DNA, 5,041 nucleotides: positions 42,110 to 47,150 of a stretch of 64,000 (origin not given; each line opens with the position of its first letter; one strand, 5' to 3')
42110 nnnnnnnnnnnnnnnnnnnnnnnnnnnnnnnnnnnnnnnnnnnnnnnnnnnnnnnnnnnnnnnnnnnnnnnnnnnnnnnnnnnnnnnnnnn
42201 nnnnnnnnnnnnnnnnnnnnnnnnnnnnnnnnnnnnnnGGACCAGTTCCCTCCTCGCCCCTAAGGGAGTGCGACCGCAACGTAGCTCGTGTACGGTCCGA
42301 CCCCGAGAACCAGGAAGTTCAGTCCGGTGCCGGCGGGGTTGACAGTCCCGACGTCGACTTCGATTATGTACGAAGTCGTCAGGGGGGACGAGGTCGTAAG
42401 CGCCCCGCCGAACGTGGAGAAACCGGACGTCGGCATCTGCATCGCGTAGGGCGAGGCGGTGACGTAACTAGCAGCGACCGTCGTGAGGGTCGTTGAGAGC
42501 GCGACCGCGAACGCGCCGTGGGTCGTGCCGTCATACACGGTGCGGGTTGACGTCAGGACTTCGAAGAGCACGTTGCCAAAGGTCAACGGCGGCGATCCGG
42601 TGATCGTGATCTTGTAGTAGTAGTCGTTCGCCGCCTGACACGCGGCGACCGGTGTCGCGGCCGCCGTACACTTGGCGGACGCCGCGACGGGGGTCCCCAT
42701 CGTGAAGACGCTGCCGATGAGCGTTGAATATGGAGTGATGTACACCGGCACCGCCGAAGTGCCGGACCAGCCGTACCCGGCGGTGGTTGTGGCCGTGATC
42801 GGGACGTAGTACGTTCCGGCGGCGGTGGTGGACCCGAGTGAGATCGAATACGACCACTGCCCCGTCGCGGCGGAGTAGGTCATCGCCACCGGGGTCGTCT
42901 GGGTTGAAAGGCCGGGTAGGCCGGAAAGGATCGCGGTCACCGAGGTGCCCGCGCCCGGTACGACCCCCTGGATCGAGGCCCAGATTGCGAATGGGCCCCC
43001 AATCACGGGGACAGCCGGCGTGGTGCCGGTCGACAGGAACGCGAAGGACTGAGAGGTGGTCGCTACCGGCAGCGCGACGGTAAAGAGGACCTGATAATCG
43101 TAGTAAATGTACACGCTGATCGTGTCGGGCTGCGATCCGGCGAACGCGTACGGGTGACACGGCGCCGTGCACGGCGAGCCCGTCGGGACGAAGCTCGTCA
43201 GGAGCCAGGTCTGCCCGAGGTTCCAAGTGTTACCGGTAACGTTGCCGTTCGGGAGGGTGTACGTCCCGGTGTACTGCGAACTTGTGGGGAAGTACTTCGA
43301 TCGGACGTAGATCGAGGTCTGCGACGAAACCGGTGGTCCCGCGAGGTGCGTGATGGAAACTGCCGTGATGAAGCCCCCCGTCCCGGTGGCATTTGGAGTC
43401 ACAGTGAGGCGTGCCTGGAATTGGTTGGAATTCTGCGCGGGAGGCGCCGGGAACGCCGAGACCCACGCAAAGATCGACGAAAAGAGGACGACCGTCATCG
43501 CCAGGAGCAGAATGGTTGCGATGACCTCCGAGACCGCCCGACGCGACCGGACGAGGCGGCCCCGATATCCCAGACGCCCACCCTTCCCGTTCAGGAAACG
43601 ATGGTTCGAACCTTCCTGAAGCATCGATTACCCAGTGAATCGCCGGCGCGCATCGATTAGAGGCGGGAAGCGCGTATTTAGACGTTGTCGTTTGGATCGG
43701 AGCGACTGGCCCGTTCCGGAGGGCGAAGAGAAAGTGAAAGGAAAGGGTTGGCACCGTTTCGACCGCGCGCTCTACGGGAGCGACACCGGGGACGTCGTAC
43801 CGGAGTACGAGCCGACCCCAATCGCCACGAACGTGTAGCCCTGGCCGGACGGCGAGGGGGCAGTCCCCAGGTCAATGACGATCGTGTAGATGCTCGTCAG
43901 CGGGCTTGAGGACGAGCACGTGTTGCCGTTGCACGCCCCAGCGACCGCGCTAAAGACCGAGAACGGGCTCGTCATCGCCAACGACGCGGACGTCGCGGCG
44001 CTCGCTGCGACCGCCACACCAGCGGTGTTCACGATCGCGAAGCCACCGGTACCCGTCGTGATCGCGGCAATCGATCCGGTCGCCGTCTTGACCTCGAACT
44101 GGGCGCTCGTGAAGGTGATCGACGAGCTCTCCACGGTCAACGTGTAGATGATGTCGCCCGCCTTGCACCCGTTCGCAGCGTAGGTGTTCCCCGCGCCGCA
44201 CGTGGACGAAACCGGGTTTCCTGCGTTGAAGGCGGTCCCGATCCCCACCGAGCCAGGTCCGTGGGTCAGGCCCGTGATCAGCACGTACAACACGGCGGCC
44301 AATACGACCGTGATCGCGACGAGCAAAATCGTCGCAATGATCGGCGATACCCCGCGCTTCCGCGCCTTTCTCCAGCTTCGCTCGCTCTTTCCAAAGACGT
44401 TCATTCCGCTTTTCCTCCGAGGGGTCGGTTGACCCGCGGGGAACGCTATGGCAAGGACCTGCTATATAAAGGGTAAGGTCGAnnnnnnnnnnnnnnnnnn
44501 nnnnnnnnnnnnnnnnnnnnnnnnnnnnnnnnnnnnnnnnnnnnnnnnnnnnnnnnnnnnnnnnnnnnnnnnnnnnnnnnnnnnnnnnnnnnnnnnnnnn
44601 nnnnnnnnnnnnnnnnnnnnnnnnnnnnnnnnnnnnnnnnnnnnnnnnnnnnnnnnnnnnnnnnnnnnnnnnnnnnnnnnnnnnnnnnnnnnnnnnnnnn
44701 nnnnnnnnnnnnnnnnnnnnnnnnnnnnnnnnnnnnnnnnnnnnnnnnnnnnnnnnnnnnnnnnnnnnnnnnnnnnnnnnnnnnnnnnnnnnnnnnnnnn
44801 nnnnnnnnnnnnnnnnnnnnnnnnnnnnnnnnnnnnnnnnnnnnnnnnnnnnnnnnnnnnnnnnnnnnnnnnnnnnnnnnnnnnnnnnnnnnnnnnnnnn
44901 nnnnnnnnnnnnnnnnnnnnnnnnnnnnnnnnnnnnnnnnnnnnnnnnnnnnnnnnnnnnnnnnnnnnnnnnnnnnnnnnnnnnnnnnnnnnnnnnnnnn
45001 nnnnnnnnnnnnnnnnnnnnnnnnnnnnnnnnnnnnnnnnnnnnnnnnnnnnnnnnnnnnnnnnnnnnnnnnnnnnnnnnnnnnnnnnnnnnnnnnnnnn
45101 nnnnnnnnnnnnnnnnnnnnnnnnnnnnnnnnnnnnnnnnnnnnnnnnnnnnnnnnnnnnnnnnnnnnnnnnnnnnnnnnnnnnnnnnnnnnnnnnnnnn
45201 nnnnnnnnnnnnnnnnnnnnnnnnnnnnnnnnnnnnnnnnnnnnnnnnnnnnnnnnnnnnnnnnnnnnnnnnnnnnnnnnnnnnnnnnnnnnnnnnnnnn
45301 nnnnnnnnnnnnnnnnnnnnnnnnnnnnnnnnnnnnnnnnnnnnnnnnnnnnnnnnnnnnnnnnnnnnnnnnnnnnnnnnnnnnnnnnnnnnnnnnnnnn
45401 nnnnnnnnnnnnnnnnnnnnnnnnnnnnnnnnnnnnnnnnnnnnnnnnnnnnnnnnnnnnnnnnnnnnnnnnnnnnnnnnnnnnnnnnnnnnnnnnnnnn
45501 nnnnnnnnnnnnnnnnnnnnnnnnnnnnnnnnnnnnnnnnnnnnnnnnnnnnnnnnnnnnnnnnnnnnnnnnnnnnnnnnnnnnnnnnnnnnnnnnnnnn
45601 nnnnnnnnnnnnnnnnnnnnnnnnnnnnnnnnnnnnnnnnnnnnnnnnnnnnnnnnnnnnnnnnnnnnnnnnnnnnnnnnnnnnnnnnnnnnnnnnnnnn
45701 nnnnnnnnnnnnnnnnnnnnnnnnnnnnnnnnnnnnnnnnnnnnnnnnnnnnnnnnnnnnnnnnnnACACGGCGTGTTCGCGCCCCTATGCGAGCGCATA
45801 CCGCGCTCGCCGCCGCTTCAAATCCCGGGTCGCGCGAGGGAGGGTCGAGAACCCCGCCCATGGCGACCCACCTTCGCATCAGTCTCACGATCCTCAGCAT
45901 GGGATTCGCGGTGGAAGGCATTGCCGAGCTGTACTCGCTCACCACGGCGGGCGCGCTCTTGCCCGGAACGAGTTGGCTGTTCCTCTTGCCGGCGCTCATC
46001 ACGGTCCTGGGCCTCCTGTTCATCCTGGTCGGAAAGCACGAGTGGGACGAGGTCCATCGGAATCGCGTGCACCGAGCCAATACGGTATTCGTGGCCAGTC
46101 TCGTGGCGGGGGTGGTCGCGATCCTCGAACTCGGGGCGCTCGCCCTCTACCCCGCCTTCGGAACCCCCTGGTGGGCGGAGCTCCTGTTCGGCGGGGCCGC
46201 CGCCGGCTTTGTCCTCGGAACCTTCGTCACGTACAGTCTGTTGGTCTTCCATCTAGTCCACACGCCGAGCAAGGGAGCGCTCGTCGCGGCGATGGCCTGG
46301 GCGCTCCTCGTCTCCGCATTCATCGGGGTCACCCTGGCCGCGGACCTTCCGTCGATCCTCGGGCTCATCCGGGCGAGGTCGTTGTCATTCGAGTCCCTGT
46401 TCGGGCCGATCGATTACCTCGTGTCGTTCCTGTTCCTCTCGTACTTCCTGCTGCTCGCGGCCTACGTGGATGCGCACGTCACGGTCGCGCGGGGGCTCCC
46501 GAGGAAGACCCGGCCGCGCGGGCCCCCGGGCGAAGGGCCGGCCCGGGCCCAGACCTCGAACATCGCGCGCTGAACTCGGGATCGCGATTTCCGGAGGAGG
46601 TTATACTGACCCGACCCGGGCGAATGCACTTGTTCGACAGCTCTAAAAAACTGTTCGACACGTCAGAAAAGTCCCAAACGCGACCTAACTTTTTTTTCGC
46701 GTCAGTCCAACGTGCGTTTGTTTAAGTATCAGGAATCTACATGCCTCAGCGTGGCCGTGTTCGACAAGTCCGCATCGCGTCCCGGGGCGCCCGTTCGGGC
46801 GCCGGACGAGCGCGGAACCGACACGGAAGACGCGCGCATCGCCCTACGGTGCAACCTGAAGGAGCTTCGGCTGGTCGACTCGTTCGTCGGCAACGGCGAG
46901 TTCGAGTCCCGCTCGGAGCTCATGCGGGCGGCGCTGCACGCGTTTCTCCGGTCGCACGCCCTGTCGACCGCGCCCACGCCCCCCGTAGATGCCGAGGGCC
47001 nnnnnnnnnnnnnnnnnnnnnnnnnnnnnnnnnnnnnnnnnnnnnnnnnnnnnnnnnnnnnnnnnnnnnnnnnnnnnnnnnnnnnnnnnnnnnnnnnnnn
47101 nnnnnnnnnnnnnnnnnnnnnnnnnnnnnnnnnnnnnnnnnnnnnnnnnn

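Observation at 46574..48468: Candidate novel cytomotive/positioning cassette: iterated DNA boxes + tandem-RHH binder + truncated FtsZ/tubulin-like GTPase + 2-TM mini-protein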

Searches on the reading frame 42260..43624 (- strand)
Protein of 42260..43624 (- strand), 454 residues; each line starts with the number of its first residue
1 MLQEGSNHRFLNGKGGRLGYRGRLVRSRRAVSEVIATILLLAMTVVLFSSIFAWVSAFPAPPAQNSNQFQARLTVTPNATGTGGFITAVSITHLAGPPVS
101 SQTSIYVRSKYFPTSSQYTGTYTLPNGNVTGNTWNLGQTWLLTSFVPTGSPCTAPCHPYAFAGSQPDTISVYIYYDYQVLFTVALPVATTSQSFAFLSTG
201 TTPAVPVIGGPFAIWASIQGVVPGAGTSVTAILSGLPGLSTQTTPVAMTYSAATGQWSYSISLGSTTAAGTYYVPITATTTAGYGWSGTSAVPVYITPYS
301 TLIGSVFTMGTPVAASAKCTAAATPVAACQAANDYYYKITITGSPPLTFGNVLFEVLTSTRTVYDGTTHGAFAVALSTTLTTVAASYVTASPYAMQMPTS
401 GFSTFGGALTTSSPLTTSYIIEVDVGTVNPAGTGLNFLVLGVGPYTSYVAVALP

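Call 41: search_protein_families(library=pfam, proteins=[window:42260-43624:-], max_evalue=5)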
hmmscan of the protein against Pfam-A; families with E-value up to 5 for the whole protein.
window:42260-43624:- (454 aa): 1 family
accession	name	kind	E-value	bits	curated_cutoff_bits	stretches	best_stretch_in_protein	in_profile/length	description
PF07790.16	Pilin_N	-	3.2e-10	41.2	25.2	1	29-102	1-67/78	Archaeal Type IV pilin, N-terminal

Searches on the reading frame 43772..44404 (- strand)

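Call 41: search_protein_families(library=pfam, proteins=[window:43772-44404:-], max_evalue=5)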
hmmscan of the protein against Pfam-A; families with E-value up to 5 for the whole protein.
window:43772-44404:- (210 aa): 3 families
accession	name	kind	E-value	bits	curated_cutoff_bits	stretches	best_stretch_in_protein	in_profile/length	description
PF07790.16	Pilin_N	-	6e-06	27.5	25.2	1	17-47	1-31/78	Archaeal Type IV pilin, N-terminal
PF25587.1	Rv2743c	-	3.4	7.7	27.7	1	6-57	20-71/237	Rv2743c family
PF23928.1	DUF7266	-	3.7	7.7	27.6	1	15-43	2-30/145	Family of unknown function (DUF7266)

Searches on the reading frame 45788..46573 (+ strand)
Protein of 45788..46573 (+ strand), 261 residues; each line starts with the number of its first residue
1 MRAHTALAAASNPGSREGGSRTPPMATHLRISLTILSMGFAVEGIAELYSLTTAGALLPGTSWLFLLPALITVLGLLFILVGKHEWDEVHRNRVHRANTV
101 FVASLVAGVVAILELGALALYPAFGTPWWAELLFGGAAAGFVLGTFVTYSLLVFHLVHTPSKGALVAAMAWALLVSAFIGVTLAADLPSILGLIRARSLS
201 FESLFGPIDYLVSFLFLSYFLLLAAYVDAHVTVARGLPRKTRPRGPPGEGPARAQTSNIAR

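Call 3: search_protein_families(library=pfam, proteins=[window:45788-46573:+], max_evalue=1)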
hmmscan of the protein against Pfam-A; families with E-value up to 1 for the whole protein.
window:45788-46573:+ (261 aa): 1 family
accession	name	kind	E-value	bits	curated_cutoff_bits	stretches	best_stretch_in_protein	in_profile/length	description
PF13853.12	7tm_4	-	0.038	14.2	27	1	152-237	14-100/280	Olfactory receptor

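Call 4: search_protein_families(library=ncbifam, proteins=[window:45788-46573:+], max_evalue=1)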
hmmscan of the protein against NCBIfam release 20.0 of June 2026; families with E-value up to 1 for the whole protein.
window:45788-46573:+ (261 aa): 0 families

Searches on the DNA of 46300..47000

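Call 33: search_rna_families(source=window, start=46300, end=47000, threshold=evalue, max_evalue=1)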
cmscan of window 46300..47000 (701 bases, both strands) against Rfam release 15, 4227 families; matches with E-value up to 1: 0.
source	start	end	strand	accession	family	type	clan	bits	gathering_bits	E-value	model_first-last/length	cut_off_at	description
